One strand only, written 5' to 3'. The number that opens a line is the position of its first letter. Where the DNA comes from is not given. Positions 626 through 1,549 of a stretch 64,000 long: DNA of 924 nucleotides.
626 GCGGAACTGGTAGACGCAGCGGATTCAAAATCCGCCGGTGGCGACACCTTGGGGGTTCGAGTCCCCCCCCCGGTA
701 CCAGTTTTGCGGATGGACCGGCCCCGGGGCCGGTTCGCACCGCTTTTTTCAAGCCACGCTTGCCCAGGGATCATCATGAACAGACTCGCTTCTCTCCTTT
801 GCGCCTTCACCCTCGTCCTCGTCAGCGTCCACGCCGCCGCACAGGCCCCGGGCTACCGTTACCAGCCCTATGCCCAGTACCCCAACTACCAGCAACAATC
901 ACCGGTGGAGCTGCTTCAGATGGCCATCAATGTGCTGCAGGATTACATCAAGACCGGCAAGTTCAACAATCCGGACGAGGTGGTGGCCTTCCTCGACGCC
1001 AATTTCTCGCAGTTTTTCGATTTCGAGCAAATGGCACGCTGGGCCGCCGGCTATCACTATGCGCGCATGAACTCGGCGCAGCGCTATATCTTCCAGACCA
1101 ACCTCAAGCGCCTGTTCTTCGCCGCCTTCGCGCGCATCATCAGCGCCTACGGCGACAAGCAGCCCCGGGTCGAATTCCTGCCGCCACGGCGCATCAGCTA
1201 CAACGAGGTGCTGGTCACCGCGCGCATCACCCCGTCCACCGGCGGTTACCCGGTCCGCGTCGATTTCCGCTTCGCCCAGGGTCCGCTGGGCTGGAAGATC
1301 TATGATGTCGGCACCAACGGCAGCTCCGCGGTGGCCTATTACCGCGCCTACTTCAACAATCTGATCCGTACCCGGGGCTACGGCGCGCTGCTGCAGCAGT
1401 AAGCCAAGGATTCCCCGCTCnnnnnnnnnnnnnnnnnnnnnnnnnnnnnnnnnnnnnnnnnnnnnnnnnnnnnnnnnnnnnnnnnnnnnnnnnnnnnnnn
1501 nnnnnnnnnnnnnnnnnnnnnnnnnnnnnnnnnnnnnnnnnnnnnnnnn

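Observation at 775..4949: Translationally coupled operon at a tRNA-Leu site: MlaC-like lipid carrier + MotA-like channel + coiled-coil MotB-like anchor + DUF523/DUF2238/GNAT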

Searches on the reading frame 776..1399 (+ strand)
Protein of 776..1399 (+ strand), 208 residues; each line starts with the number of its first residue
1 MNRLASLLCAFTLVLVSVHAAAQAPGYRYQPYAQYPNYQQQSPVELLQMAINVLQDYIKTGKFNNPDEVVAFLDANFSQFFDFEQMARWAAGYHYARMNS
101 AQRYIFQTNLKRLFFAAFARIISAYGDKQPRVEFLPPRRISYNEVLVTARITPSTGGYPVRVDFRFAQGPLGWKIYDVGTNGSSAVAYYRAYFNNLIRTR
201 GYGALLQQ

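Call 6: search_protein_families(library=pfam, max_evalue=0.1, proteins=[window:776-1399:+])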
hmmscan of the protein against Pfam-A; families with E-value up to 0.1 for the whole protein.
window:776-1399:+ (208 aa): 1 family
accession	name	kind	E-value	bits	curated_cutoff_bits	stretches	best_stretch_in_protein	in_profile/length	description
PF05494.18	MlaC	-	1.6e-25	90.3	26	1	54-208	7-163/166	MlaC protein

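Call 7: search_protein_families(library=padloc, max_evalue=0.1, proteins=[window:776-1399:+])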
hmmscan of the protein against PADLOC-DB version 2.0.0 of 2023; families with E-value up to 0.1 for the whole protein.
window:776-1399:+ (208 aa): 0 families

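Call 8: search_protein_families(library=ncbifam, max_evalue=0.1, proteins=[window:776-1399:+])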
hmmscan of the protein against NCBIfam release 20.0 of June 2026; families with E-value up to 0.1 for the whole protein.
window:776-1399:+ (208 aa): 3 families
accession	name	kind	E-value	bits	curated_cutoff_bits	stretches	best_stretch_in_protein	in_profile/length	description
TIGR03481.1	HpnM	hypoth_equivalog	1.1e-17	64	160.1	1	37-207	22-189/200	hopanoid biosynthesis associated membrane protein HpnM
NF011697.0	PRK15117.1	equivalog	3.9e-06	26.8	195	1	33-208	17-196/211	phospholipid-binding protein MlaC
TIGR01716.1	RGG_Cterm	subfamily_domain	0.093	12.4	36.9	0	28-74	113-155/220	transcriptional activator, Rgg/GadR/MutR family, C-terminal domain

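Call 50: find_homologous_proteins(query=window:776-1399:+)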
Query window:776-1399:+ (208 aa): 64 proteins with E <= 0.001 among 235 candidates.
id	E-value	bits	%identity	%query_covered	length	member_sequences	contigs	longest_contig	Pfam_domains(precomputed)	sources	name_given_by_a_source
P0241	1.5e-134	464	100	100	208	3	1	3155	PF05494.19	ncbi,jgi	-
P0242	1.3e-121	422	89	100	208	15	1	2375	PF05494.19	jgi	jgi:ABC-type transporter MlaC component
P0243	1.1e-119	415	89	94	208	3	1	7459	PF05494.19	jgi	jgi:ABC-type transporter MlaC component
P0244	2.1e-118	411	86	100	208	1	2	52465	PF05494.19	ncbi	-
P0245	1.1e-116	406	84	100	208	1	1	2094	PF05494.19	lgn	-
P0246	1.3e-96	340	71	100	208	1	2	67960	PF05494.19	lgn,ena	-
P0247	6.9e-96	338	71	100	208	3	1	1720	PF05494.19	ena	-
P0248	3.4e-95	336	69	100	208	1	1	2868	PF05494.19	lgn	-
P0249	5.4e-94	332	70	98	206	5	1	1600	PF05494.19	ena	-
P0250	1.1e-93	331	71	98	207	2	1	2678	PF05494.19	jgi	jgi:ABC-type transporter MlaC component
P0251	1.3e-93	330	70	99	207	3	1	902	PF05494.19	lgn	-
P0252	5.0e-93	328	73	91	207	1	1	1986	PF05494.19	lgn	-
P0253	1.7e-92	327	72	94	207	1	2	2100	PF05494.19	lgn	-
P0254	2.4e-92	326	69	100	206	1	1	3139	PF05494.19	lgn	-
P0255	6.1e-92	325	67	100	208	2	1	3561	PF05494.19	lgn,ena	-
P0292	1.8e-72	261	58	100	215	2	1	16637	PF05494.19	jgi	-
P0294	5.4e-70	253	56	97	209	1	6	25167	PF05494.19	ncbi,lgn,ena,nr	ncbi:MAG: ABC transporter substrate-binding protein [Gammaproteobacteria bacterium]|nr:ABC transport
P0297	3.7e-51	192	45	99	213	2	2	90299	PF05494.19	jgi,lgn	-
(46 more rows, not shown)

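Call 51: find_encoding_contigs(protein=P0297, flank=8000, max_places=2)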
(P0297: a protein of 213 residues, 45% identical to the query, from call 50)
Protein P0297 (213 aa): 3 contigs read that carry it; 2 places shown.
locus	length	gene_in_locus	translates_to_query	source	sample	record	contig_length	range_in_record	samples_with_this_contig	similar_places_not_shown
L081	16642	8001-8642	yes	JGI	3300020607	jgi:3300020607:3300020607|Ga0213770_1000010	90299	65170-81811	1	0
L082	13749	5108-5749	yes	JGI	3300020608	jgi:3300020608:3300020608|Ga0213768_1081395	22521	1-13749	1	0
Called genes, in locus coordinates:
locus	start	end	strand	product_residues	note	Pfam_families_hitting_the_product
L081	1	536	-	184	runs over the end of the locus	PF00908:dTDP_sugar_isom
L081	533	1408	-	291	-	PF00483:NTP_transferase, PF12804:NTP_transf_3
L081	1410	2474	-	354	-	PF01073:3Beta_HSD, PF01370:Epimerase, PF02719:Polysacc_synt_2, PF04321:RmlD_sub_bind, PF07993:NAD_binding_4, PF16363:GDP_Man_Dehyd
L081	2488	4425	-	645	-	PF21305:type_II_gspD_N0, PF03958:Secretin_N, PF00263:Secretin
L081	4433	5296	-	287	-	PF11356:T2SSC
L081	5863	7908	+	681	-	PF00069:Pkinase, PF07714:PK_Tyr_Ser-Thr, PF03109:ABC1 (weak)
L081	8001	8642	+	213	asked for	PF05494:MlaC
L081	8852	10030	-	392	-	-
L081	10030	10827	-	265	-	PF07044:DUF1329 (faint), PF17131:TP_0789-like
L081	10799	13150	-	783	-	PF03176:MMPL, PF12349:Sterol-sensing (faint), PF03176:MMPL, PF00873:ACR_tran (weak)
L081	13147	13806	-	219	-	PF00440:TetR_N, PF21993:TetR_C_13_2, PF16925:TetR_C_13, PF13977:TetR_C_6 (faint)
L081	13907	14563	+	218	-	PF13500:AAA_26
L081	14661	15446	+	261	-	-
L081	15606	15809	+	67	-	-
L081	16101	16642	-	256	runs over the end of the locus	PF05036:SPOR (weak)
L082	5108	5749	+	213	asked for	PF05494:MlaC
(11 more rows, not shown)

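Call 52: find_encoding_contigs(protein=P0294, flank=8000, max_places=2)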
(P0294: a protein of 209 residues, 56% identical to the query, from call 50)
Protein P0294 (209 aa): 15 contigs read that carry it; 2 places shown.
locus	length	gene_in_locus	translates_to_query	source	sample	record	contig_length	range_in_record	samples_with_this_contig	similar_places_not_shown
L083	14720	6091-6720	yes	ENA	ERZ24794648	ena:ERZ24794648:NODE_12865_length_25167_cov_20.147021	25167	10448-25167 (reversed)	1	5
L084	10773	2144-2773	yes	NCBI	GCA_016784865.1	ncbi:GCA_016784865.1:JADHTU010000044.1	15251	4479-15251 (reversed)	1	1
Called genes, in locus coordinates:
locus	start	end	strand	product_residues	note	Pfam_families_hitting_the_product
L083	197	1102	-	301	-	PF07549:Sec_GG, PF02355:SecD_SecF_C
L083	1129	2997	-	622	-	PF13721:SecD-TM1, PF07549:Sec_GG (faint), PF21760:SecD_1st, PF22599:SecDF_P1_head, PF02355:SecD_SecF_C, PF00873:ACR_tran (weak), PF03176:MMPL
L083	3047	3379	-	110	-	PF02699:YajC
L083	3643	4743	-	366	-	PF01702:TGT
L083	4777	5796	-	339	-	PF02547:Queuosine_synth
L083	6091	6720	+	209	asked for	PF05494:MlaC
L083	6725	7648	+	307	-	-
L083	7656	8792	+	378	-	-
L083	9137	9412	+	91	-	PF27535:RelB3_C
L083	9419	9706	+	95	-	PF05016:ParE_toxin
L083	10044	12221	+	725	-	PF02566:OsmC, PF02624:YcaO, PF18381:YcaO_C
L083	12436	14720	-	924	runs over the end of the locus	PF08447:PAS_3, PF08448:PAS_4 (faint), PF13188:PAS_8 (faint), PF00989:PAS, PF08447:PAS_3 (weak), PF13426:PAS_9, PF00990:GGDEF, PF00563:EAL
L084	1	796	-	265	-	PF01702:TGT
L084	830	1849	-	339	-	PF02547:Queuosine_synth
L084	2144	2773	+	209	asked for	PF05494:MlaC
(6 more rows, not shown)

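Call 53: find_encoding_contigs(protein=P0292, flank=8000, max_places=2)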
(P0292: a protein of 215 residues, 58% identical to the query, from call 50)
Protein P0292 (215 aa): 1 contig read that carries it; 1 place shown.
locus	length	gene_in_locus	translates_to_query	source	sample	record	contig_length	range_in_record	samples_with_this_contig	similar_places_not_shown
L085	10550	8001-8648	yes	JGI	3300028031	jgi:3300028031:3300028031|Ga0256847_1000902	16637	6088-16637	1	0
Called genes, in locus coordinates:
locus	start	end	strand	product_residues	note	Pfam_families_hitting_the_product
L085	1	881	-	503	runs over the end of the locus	PF00881:Nitroreductase (weak)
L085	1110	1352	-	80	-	PF10982:DUF2789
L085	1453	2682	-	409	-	PF13439:Glyco_transf_4 (weak), PF00534:Glycos_transf_1, PF13692:Glyco_trans_1_4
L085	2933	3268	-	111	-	PF00717:Peptidase_S24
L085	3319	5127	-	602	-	PF00664:ABC_membrane, PF00005:ABC_tran, PF02463:SMC_N (weak)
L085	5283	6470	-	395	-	PF15632:ATPgrasp_Ter (weak)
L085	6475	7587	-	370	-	-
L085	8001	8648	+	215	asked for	PF05494:MlaC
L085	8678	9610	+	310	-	-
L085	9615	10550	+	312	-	?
